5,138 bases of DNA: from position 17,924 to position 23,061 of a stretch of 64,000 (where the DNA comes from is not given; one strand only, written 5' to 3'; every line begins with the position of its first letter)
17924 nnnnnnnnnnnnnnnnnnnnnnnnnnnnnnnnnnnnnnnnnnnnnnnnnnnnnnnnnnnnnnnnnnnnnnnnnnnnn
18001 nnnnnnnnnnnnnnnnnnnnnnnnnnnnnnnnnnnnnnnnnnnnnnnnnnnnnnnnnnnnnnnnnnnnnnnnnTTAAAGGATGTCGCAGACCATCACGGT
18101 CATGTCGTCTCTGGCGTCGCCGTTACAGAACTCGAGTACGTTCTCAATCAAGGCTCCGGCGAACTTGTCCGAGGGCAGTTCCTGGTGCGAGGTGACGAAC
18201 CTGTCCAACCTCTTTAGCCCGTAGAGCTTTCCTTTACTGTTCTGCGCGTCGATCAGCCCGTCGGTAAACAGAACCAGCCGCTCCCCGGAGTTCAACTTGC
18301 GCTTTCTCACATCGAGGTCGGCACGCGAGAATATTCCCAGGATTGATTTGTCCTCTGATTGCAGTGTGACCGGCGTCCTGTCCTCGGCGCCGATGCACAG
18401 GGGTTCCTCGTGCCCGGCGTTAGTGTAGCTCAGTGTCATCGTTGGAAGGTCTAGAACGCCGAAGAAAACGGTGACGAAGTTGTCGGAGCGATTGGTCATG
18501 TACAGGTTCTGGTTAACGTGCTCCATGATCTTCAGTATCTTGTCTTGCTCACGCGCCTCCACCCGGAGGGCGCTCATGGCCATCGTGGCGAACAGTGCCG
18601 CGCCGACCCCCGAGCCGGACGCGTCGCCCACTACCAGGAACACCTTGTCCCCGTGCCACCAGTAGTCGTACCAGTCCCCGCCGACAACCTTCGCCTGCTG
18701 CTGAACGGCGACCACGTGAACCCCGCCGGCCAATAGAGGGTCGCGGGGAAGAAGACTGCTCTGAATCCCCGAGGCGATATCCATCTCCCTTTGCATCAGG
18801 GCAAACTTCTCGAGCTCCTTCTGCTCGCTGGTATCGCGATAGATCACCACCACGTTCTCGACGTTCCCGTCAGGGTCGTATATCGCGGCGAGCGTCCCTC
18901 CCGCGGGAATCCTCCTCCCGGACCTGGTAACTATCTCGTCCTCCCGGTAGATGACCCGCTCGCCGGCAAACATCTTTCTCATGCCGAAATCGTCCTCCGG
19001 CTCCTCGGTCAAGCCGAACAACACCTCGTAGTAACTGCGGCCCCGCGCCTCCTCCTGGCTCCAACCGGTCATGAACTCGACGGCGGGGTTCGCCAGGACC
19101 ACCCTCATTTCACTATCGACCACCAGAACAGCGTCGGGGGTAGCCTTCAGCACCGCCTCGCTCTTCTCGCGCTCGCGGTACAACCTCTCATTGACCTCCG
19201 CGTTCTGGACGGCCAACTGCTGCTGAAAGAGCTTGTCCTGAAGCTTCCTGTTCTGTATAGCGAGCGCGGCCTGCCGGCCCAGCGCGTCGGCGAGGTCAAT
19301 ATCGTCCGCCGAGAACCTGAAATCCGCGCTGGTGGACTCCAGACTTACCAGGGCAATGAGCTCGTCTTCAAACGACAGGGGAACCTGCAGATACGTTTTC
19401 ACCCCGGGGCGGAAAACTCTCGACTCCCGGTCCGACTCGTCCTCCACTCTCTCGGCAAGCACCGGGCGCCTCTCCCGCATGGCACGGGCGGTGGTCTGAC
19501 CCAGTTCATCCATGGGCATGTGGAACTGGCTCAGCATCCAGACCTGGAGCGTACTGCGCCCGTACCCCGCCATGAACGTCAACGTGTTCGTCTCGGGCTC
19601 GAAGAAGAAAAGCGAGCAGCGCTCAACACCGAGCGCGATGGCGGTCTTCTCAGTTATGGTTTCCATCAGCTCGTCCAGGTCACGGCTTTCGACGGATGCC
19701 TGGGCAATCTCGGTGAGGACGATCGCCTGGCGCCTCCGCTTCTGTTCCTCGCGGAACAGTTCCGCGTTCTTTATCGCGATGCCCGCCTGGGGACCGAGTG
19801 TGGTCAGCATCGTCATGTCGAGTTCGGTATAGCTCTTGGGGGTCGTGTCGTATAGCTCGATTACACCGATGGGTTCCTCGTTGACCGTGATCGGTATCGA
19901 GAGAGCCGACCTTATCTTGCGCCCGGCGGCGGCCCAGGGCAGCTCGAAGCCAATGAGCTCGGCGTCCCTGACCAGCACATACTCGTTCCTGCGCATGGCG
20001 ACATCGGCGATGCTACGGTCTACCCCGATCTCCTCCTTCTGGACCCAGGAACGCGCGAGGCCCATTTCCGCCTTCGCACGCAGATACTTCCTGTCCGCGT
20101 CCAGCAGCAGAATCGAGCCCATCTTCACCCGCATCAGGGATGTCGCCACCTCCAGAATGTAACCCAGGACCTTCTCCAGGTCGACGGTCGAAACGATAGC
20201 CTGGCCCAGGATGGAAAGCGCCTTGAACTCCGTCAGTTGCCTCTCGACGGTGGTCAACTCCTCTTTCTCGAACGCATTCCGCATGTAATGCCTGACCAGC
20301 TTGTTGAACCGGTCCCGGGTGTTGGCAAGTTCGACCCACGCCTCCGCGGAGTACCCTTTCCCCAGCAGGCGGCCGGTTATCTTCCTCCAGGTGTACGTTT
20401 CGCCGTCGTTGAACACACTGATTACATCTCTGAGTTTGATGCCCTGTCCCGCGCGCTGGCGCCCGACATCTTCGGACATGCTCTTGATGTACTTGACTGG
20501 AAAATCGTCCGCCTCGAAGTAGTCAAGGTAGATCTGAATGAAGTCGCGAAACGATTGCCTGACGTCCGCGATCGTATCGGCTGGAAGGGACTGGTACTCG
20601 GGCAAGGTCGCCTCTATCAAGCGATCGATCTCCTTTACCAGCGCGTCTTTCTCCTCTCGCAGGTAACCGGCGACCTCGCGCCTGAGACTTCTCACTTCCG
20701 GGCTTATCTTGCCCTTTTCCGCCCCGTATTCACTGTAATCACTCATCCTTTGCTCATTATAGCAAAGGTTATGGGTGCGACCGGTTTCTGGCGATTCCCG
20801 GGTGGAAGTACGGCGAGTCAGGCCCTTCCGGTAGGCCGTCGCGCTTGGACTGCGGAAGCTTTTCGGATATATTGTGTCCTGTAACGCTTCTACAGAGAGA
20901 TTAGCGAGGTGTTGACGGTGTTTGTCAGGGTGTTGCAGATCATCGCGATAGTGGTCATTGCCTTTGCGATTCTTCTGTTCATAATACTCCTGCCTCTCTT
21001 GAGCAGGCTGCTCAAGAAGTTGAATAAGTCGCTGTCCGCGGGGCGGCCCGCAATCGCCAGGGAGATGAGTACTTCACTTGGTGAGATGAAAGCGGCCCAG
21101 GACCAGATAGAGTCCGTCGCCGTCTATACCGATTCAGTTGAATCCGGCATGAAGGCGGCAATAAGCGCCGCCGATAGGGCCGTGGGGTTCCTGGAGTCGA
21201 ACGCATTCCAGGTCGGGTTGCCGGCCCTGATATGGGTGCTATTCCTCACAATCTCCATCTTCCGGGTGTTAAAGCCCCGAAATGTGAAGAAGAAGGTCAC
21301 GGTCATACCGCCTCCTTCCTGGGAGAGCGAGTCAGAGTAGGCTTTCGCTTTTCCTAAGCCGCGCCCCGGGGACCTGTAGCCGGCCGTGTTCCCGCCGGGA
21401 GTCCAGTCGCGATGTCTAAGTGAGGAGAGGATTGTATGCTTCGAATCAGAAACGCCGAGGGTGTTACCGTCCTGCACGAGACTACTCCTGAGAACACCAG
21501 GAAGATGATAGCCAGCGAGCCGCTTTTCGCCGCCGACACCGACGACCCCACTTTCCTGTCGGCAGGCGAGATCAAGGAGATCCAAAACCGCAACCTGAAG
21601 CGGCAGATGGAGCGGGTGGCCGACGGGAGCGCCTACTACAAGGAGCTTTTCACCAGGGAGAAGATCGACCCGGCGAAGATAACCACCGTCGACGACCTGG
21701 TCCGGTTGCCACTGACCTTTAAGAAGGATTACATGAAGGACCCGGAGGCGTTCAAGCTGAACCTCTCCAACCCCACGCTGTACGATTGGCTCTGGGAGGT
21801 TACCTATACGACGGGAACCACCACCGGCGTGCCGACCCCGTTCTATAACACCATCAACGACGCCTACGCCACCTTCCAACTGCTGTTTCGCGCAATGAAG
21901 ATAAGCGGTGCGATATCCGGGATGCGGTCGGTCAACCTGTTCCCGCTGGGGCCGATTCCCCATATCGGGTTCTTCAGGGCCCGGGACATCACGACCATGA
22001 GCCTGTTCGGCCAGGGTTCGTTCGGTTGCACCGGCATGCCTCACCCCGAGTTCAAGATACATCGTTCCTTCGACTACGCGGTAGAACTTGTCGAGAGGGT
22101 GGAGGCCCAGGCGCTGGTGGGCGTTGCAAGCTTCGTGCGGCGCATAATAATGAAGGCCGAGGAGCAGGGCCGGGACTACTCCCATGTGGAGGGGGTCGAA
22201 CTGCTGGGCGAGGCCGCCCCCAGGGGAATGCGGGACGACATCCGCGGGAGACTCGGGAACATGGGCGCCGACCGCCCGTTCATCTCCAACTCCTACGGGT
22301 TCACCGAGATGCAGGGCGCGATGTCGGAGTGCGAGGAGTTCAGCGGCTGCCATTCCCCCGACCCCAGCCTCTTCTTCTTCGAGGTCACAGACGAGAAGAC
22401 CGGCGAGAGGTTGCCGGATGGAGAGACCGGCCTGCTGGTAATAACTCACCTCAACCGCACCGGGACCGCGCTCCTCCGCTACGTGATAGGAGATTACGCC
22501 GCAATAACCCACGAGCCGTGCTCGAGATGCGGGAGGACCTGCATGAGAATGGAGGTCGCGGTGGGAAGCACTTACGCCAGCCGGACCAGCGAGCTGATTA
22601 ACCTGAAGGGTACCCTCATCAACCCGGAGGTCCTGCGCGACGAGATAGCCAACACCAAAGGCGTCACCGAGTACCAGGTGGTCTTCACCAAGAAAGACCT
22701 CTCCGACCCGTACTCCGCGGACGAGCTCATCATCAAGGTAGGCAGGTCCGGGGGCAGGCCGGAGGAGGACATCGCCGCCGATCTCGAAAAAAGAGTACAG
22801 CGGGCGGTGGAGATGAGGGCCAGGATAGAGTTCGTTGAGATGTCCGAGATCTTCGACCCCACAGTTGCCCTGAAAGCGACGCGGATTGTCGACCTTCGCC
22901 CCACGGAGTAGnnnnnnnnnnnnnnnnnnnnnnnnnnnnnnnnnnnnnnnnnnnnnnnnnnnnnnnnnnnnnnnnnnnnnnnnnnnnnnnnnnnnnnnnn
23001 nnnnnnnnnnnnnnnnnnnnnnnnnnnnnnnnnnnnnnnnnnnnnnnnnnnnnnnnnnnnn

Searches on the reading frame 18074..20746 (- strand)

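Call 6: search_protein_families(library=ncbifam, proteins=[window:18074-20746:-], max_evalue=0.01)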
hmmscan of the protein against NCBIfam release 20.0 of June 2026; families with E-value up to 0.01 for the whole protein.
window:18074-20746:- (890 aa): 21 families
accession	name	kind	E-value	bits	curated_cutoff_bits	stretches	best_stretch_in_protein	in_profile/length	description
TIGR00229.1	sensory_box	domain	1.2e-18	67.4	22.9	1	530-647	8-124/126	PAS domain S-box protein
NF007298.0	PRK09776.1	equivalog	2.3e-12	45.7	1135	1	517-646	545-677/1111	diguanylate cyclase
TIGR02865.1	spore_II_E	equivalog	2.4e-12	45.7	490.8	1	670-887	548-761/764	stage II sporulation protein E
NF038263.1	prot_phos_SiaA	equivalog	4.2e-09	35.5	700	1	652-886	412-654/658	biofilm regulation protein phosphatase SiaA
NF008283.0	PRK11061.1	equivalog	3.7e-08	32.1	583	1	185-342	13-171/748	phosphoenolpyruvate--protein phosphotransferase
NF008467.0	PRK11359.1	equivalog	6.4e-08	31.1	857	1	534-647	143-256/800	oxygen-sensing cyclic-di-GMP phosphodiesterase DosP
NF047786.1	his_kin_MadS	equivalog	6.7e-08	32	500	1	278-357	127-204/434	MadS family sensor histidine kinase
NF008468.0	PRK11360.1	equivalog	9.1e-08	30.9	646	1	518-647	259-385/616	two-component system sensor histidine kinase AtoS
NF046044.1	PnpS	equivalog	1.1e-07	31.3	400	1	509-648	37-169/390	two-component system histidine kinase PnpS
NF053781.1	cdiGMPphdstlr2612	equivalog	3.7e-07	28.2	1600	1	334-570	269-503/1268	Tlr1612 family c-di-GMP phosphodiesterase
NF045675.1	PhdiestaseDibA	equivalog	8.7e-07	27.6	980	1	511-646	62-196/623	phosphodiesterase DibA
NF052574.1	HisKinEspCMyxo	equivalog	8.7e-07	27.5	1200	1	543-646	304-405/785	serine histidine kinase EspC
TIGR01817.1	nifA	equivalog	2.9e-05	23.1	528.85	1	174-337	4-168/534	nif-specific transcriptional activator NifA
NF011958.0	PRK15429.1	equivalog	0.00042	19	830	1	165-343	178-361/692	formate hydrogenlyase transcriptional activator FlhA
NF033092.0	HK_WalK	equivalog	0.00071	18.3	725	1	512-647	243-370/594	cell wall metabolism sensor histidine kinase WalK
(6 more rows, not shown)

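Call 7: search_protein_families(library=pfam, proteins=[window:18074-20746:-], max_evalue=10)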
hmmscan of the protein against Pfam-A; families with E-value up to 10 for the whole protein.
window:18074-20746:- (890 aa): 9 families
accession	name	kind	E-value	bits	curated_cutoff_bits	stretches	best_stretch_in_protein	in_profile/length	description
PF07228.17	SpoIIE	-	3.2e-44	151.6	25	1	699-888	2-190/192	Stage II sporulation protein E (SpoIIE)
PF13185.12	GAF_2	-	9.5e-34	117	28.6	2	188-325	2-135/136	GAF domain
PF01590.32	GAF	-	1.9e-28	100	22.4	2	356-497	1-133/133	GAF domain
PF13492.12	GAF_3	-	4.3e-25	89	27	2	356-499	1-129/129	GAF domain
PF08448.16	PAS_4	-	8.9e-16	58.5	23.1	1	534-643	2-109/110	PAS fold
PF00989.32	PAS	-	1.5e-12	48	22.6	1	530-638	4-112/113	PAS fold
PF13426.13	PAS_9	-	5.8e-11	43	27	1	537-641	1-103/103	PAS domain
PF13188.13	PAS_8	-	1.9e-05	24.9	21.8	1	528-586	2-57/65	PAS domain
PF13672.11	PP2C_2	-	0.041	13.9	24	1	810-839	153-176/209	Protein phosphatase 2C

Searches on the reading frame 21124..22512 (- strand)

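Call 6: search_protein_families(library=ncbifam, proteins=[window:21124-22512:-], max_evalue=0.01)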
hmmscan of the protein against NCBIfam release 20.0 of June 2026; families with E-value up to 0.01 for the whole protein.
window:21124-22512:- (462 aa): 0 families

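Call 7: search_protein_families(library=pfam, proteins=[window:21124-22512:-], max_evalue=10)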
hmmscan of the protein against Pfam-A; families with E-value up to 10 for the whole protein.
window:21124-22512:- (462 aa): 1 family
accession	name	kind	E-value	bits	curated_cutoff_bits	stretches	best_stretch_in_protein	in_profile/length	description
PF24166.1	DUF7410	-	5.8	7.4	27.5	0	63-71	12-20/22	Domain of unknown function (DUF7410)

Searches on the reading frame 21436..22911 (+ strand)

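Call 7: search_protein_families(library=pfam, proteins=[window:21436-22911:+], max_evalue=10)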
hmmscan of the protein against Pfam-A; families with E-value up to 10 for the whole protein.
window:21436-22911:+ (491 aa): 3 families
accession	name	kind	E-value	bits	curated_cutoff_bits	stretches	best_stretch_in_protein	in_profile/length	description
PF00501.34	AMP-binding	-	6.9e-09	35.4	29.9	1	189-337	223-375/384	AMP-binding enzyme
PF14535.12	AMP-binding_C_2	-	0.00017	22.3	25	1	392-488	1-96/96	AMP-binding enzyme C-terminal domain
PF05373.16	Pro_3_hydrox_C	-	0.2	12.3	25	0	207-244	62-99/101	L-proline 3-hydroxylase, C-terminal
